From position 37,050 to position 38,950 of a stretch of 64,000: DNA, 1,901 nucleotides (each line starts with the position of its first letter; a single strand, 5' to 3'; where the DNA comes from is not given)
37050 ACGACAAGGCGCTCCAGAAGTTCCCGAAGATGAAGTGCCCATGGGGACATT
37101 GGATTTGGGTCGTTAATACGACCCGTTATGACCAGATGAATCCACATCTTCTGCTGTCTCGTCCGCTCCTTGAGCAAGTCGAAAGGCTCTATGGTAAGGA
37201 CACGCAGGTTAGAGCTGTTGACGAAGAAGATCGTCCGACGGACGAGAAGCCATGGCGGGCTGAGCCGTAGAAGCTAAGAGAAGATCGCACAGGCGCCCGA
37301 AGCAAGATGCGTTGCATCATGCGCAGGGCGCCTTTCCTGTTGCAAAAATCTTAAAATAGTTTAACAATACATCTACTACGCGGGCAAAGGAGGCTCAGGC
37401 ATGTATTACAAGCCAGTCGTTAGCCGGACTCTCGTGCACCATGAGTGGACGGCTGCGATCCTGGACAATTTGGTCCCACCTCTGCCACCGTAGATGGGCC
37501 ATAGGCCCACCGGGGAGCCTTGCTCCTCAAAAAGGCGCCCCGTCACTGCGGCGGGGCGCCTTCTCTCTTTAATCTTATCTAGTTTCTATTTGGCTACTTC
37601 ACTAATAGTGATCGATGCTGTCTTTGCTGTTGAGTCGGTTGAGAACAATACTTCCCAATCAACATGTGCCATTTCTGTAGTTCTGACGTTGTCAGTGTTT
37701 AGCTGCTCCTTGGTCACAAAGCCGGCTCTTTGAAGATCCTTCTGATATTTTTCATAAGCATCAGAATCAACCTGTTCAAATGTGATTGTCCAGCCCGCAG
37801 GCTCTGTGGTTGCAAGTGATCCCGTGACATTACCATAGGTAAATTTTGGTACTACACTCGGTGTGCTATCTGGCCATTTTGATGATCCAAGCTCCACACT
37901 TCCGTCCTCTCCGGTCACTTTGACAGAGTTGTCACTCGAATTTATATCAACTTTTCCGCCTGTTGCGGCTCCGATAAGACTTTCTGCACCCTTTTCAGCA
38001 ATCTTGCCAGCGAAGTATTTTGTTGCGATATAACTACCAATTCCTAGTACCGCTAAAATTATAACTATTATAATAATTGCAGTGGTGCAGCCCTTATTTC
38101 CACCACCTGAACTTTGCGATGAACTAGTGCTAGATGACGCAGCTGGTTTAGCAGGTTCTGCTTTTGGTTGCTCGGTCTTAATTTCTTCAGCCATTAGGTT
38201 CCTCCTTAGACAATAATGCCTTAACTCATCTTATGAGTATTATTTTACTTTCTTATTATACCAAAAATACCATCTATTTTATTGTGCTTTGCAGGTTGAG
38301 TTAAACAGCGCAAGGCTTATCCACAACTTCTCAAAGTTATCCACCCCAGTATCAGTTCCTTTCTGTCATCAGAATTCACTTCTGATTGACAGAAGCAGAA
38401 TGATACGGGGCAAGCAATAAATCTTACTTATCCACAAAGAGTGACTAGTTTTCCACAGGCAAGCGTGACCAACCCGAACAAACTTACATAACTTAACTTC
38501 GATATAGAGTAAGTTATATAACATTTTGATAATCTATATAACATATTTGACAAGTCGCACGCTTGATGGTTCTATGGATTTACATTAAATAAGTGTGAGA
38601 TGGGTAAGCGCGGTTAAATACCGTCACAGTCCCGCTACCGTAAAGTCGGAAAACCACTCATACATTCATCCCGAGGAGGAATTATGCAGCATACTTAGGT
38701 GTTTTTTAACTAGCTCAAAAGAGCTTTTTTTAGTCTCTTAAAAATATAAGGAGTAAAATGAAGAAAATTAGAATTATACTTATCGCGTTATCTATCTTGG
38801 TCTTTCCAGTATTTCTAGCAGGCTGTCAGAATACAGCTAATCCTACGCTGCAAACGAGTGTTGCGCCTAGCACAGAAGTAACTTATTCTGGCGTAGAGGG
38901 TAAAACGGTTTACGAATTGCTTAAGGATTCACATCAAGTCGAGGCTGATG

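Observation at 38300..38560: Three same-orientation DnaA boxes plus a perfect palindrome and an AT-rich repeat tract in a 560-nt intergenic region where gene orientation diverges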

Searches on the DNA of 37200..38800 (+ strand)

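Call 26: search_rna_families(source=window, start=37200, end=38800, threshold=evalue, max_evalue=10)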
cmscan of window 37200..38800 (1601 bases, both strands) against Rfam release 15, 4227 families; matches with E-value up to 10: 6.
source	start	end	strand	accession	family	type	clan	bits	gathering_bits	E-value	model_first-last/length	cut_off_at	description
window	38592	38664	+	RF01689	AdoCbl-II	Cis-reg; riboswitch;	CL00101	40.7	36.5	7e-08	1-81/81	no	AdoCbl-II (Cobalamin/B12) riboswitch aptamer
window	38336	38421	-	RF03354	mir-459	Gene; miRNA;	-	17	62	1.7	1-81/81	no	mir-459 microRNA precursor family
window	37529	37562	+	RF02621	BSnc120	Gene; sRNA;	-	17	114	2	38-70/88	no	Brucella sRNA 120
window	37514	37563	+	RF02867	ncS011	Gene; sRNA;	-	15.5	48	0.33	153-204/207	no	Burkholderia sRNA 11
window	38333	38421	-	RF00657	mir-184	Gene; miRNA;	-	14.9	54.1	5.9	1-86/86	no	mir-184 microRNA precursor family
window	37533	37561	+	RF04147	MIR6224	Gene; miRNA;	-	14.3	171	9.6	1-176/176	no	MIR6224 microRNA precursor family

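Call 41: build_rna_model(alignment_id=A3, structure=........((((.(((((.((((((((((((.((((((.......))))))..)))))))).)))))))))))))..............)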
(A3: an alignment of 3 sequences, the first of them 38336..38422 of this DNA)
Model R1 built from alignment A3 (3 sequences, 89 columns); structure: as given.
model positions 88; base pairs 27; branch points 0; effective number of sequences 2.08; information 0.647 bits per position. Calibrated on 0.2 Mb of random sequence (short: E-values are rough).
structure used (alignment columns):
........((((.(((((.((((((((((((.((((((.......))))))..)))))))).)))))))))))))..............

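Call 42: search_with_rna_model(model_id=R1, sources=[window, L007, L008, L009, L010, L011, L012, L013, L014, L015, L016, L017, L018, L019, L020, L021, L022, L023, L024, L025, L026, L027, L028, L029, L030, L031, L032, L033, L034, L035, L036, L037, L038, L039, L040, L041, L042, L043, L044, L045, L046, L047, L048, L049, L050, L051, L052, L053, L054, L055, L056, L057, L058, L059, L060, L061, L062, L063, L064, L065, L066, L067, L068, L069, L070, L071, L072, L073, L074, L075, L076, L077, L078, L079, L080, L081, L082, L083, L084, L085, L086], max_evalue=10, show_alignments=6)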
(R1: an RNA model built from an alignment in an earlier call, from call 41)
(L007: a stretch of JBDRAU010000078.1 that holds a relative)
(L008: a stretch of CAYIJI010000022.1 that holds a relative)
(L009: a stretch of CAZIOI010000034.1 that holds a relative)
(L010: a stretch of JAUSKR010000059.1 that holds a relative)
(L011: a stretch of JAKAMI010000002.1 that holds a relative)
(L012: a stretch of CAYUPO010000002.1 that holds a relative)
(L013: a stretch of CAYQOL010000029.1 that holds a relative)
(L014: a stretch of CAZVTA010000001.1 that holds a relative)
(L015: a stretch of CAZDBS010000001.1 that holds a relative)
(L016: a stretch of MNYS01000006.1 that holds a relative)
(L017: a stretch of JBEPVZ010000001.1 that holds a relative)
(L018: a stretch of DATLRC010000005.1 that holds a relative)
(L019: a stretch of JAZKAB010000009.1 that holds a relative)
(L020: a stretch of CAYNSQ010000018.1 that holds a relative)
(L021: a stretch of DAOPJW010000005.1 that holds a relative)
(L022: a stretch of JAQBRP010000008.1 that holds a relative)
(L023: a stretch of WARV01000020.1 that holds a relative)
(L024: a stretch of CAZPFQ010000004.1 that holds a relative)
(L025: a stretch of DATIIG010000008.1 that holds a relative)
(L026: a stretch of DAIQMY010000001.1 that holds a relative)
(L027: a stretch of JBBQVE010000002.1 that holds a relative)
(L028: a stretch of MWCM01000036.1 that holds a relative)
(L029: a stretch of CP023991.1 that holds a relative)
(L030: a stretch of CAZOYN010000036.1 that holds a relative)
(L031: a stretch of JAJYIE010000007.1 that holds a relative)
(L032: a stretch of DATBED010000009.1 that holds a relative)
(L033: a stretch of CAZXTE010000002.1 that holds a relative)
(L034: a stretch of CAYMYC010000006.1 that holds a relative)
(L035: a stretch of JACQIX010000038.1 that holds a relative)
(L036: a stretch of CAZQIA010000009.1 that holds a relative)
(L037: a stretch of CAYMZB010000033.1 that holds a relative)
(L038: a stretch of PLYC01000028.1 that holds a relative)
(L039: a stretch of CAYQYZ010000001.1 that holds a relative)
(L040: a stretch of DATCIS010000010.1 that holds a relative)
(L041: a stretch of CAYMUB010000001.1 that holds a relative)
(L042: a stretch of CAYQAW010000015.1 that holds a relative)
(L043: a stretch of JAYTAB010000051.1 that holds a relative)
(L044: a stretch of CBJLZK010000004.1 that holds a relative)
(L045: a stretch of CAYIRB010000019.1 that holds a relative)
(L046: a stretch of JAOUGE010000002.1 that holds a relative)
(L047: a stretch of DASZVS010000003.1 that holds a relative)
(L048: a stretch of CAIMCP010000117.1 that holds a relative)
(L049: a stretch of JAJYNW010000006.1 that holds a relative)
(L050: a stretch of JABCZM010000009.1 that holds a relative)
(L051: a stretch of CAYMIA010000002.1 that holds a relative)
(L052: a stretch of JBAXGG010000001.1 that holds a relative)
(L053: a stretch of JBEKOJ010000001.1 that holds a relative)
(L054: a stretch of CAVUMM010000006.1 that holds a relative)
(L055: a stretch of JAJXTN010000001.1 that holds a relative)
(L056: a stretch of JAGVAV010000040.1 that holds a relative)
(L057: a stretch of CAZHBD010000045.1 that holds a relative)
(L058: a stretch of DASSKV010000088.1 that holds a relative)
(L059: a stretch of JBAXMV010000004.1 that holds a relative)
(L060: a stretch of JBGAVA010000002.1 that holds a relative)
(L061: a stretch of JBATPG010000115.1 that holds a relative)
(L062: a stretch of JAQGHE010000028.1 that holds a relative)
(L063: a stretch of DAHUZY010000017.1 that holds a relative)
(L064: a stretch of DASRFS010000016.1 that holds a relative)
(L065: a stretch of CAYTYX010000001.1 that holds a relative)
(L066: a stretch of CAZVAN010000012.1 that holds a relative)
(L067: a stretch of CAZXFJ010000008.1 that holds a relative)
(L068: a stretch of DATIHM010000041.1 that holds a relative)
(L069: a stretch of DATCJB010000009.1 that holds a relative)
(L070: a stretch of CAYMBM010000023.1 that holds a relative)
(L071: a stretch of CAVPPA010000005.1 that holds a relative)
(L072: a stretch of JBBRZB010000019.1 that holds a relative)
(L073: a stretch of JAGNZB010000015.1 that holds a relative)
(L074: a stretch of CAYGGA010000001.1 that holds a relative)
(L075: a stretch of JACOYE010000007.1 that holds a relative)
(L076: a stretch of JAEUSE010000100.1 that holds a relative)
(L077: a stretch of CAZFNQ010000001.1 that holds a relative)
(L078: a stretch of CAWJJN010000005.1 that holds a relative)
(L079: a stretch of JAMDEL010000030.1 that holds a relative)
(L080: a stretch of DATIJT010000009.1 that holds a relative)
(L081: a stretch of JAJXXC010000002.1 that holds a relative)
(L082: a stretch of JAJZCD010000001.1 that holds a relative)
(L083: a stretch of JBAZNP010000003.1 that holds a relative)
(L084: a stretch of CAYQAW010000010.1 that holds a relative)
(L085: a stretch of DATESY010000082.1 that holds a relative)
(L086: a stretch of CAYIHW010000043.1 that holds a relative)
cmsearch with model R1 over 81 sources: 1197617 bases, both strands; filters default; matches with E-value up to 10: 7.
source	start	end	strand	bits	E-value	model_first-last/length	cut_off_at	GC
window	38336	38423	+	94.4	7.1e-24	1-88/88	no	0.42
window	6199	6287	+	92.2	3.2e-23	1-88/88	no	0.42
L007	4486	4572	+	77.4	7.2e-19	1-88/88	no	0.51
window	63176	63262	-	36.8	6.8e-07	1-88/88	no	0.43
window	8862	8948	-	36.5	8.3e-07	1-88/88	no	0.51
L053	11437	11527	-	23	0.0075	1-88/88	no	0.42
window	6196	6281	-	13.8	3.9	1-88/88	no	0.41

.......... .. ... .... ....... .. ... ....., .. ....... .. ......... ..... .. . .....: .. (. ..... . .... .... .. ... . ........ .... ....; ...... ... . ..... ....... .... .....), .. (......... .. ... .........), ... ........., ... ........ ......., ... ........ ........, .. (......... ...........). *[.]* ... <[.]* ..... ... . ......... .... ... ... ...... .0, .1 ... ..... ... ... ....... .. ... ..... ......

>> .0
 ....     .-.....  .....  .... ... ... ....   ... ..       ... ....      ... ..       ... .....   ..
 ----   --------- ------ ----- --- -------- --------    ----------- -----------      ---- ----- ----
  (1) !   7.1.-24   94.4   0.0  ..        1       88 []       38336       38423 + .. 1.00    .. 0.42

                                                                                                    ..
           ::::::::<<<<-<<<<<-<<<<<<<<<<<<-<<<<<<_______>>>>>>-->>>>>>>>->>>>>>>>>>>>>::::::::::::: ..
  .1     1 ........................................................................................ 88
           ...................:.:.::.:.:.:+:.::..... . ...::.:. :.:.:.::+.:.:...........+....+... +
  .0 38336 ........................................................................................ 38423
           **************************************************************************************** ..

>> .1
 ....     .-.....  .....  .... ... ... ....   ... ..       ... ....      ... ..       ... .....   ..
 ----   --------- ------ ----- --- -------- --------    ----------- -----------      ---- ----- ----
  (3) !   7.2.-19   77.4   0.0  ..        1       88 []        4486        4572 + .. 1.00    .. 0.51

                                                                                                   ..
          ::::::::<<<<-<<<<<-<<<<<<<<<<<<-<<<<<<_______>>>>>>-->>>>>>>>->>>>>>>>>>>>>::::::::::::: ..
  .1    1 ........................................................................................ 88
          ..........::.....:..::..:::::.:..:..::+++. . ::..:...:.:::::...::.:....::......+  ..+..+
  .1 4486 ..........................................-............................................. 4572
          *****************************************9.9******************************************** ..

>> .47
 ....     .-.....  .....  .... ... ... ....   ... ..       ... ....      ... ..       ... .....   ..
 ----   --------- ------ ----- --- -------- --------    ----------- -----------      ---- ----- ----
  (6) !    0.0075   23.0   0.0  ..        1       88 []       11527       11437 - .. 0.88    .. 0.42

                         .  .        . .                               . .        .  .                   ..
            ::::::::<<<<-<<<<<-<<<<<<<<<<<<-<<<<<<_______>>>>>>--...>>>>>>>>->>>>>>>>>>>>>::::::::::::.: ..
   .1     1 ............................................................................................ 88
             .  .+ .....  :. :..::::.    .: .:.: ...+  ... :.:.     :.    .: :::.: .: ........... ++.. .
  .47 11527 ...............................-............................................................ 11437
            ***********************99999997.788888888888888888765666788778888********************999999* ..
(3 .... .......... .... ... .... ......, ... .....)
